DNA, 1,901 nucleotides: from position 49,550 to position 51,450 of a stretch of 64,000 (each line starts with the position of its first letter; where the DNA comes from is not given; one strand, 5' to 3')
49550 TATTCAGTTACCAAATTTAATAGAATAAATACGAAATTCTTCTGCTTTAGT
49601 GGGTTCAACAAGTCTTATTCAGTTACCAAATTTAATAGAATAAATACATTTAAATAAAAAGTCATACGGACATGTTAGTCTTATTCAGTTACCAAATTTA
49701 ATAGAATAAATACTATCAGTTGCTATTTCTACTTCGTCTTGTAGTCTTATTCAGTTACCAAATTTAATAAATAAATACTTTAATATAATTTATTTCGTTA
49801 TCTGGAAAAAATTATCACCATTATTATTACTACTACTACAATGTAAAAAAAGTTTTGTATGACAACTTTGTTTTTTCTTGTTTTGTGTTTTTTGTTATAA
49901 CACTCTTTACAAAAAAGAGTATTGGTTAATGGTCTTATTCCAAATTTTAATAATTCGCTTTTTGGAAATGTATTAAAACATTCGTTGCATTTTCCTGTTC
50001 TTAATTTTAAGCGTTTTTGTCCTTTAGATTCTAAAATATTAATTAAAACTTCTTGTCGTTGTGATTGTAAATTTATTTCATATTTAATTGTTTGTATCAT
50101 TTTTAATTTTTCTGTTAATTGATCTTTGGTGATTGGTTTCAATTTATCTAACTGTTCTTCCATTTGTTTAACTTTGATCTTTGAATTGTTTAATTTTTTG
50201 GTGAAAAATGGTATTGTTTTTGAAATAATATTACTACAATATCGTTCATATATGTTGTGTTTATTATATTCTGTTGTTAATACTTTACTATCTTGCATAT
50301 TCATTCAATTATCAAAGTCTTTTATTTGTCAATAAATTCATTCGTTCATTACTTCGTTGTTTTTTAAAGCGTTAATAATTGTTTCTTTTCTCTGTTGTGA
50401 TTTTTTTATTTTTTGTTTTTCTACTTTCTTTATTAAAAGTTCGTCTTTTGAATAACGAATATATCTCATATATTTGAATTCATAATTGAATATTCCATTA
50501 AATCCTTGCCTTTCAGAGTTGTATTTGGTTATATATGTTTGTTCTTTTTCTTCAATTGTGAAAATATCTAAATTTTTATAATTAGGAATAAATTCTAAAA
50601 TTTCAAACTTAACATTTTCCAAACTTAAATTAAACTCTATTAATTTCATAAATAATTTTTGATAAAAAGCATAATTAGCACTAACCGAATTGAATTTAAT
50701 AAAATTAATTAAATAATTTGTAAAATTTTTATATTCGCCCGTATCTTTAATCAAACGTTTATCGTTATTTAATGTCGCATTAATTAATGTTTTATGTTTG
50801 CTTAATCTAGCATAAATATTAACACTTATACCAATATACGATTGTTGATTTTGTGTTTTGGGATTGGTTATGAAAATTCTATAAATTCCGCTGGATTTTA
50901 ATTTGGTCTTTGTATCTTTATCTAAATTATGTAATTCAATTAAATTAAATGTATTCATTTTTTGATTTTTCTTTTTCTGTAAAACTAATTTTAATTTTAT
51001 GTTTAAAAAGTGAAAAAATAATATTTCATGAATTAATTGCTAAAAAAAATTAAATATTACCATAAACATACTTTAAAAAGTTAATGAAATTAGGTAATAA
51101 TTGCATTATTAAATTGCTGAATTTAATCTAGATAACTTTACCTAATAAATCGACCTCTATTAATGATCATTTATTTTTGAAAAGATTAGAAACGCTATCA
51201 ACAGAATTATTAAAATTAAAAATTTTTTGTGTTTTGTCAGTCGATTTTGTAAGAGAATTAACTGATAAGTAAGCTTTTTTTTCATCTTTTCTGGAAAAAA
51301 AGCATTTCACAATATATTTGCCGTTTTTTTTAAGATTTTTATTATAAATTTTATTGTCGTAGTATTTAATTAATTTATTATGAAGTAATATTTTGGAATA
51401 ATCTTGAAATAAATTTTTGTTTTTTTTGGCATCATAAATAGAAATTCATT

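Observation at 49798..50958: I-TevI-like GIY-YIG homing-endonuclease gene wedged between the array trailer and cas9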

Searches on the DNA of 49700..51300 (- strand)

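Call 38: search_rna_families(sources=[L001, L002], threshold=evalue, max_evalue=1, show_alignments=2)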
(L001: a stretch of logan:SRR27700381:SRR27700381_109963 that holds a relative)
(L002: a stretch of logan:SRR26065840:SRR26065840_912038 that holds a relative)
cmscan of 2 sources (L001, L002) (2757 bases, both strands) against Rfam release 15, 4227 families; matches with E-value up to 1: 0.
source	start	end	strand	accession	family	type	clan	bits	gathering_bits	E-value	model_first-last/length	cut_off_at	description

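Call 104: search_rna_families(source=window, start=49700, end=51300, threshold=evalue, max_evalue=10)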
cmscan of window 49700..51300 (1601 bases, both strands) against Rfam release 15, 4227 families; matches with E-value up to 10: 1.
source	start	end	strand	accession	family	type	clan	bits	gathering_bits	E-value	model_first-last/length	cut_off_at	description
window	51209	51238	-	RF01376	CRISPR-DR63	Gene; CRISPR;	CL00015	20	37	4.9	1-37/37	no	CRISPR RNA direct repeat element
